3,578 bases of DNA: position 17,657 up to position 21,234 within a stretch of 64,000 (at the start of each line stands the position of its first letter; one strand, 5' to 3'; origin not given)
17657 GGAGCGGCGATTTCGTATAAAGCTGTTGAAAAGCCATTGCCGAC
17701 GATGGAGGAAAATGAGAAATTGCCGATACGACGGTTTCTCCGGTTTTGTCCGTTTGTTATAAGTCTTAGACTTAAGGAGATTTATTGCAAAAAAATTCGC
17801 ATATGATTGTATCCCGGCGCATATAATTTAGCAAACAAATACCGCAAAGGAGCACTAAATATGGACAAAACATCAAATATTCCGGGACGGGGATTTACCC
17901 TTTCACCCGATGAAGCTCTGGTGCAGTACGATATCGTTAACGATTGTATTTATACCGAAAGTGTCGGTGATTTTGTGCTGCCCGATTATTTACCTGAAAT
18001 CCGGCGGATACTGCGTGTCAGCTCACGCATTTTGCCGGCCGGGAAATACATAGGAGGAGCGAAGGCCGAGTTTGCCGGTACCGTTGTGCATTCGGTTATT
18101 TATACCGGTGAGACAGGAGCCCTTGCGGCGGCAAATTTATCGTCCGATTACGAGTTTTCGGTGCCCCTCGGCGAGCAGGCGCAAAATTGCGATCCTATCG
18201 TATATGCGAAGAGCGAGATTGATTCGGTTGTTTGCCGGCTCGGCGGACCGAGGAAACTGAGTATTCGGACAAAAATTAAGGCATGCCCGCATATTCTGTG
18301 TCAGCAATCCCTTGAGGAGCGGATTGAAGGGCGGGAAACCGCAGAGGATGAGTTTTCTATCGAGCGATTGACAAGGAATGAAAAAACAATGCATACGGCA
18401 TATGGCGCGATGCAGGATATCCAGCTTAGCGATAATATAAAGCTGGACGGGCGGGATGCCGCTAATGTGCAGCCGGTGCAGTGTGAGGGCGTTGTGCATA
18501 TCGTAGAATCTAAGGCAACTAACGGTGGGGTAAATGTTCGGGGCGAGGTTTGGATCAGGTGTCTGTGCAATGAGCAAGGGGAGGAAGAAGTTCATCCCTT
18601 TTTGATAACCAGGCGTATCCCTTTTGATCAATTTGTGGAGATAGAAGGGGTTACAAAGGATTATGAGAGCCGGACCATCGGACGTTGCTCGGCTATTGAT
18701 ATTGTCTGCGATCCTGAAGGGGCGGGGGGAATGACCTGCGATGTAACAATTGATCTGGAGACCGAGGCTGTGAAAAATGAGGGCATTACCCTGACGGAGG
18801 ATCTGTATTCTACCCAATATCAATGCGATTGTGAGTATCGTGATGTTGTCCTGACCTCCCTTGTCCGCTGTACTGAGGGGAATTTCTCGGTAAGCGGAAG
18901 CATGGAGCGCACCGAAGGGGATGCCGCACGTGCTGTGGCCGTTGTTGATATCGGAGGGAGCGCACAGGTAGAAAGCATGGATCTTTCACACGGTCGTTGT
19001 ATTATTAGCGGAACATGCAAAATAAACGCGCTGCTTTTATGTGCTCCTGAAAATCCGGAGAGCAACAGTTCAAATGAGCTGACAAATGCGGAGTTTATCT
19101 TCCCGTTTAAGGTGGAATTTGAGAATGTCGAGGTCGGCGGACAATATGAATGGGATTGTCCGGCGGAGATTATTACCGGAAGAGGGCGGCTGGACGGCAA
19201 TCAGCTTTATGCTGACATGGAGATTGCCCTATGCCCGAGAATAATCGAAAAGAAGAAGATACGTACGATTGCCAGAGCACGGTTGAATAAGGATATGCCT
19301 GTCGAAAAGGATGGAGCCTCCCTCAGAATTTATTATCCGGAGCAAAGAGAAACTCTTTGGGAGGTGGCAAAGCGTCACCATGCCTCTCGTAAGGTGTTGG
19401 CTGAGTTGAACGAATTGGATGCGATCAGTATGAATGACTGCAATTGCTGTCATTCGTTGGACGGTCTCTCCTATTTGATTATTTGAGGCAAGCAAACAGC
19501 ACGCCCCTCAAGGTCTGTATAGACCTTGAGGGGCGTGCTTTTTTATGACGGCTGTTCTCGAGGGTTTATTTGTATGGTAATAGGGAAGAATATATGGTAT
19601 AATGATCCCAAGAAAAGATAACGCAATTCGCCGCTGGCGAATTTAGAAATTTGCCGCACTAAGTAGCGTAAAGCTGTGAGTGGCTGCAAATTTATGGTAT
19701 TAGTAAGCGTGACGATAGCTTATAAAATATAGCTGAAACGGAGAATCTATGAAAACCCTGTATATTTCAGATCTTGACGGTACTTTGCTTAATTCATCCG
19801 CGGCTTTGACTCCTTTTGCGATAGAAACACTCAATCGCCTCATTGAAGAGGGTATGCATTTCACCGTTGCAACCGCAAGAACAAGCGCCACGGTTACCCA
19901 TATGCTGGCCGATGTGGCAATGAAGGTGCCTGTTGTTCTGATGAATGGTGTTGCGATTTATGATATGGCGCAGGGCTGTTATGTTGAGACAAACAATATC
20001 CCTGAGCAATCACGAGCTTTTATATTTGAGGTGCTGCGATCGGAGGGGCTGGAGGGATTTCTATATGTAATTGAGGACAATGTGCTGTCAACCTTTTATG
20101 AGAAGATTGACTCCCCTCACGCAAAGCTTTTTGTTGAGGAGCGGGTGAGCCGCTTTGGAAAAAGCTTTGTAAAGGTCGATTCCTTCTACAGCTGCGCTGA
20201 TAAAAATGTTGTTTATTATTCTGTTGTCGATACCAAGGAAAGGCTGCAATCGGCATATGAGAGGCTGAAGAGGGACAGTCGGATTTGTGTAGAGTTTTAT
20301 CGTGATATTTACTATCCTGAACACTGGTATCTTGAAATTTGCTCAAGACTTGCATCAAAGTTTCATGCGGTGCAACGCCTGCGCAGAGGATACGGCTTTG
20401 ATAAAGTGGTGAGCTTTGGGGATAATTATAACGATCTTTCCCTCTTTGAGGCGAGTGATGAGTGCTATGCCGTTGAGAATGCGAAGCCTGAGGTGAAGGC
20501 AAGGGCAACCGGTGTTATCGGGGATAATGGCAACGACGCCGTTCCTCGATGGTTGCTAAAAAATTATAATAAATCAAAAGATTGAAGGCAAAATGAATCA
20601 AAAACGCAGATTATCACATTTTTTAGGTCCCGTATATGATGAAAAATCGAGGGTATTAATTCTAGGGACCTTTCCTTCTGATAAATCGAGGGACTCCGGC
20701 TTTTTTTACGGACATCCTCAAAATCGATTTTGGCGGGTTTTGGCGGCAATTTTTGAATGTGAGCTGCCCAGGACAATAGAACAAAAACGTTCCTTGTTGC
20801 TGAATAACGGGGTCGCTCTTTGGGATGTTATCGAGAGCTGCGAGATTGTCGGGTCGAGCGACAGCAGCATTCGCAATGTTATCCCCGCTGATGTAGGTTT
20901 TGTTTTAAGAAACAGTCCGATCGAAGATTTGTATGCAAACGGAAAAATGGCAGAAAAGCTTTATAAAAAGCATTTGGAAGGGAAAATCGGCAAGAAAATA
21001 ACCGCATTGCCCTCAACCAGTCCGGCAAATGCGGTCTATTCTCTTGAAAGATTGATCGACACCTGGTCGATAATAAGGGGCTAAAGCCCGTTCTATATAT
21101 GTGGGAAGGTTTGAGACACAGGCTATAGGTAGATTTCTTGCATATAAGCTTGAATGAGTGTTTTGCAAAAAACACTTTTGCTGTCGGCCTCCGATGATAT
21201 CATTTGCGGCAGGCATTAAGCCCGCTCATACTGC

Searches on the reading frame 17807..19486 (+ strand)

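Call 11: search_protein_families(library=pfam, proteins=[window:17807-19486:+], max_evalue=0.001)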
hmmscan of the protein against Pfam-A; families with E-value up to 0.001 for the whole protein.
window:17807-19486:+ (559 aa): 1 family
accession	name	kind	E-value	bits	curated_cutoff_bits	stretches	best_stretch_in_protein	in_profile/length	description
PF12673.12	SipL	-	7.8e-16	58.5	23.6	1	224-288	6-64/78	SipL, SPOCS domain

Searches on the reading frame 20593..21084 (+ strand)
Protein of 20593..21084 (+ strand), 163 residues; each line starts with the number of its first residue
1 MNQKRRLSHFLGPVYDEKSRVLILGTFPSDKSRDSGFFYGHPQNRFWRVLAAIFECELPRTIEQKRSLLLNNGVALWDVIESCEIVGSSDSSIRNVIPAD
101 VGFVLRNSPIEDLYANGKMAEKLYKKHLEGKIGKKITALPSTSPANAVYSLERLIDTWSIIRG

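Call 11: search_protein_families(library=pfam, proteins=[window:20593-21084:+], max_evalue=0.001)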
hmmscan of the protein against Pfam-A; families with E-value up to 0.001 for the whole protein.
window:20593-21084:+ (163 aa): 1 family
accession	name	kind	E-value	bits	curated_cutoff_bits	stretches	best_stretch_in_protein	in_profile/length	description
PF03167.25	UDG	-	5.4e-09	36.7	24.3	1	14-150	3-126/141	Uracil DNA glycosylase superfamily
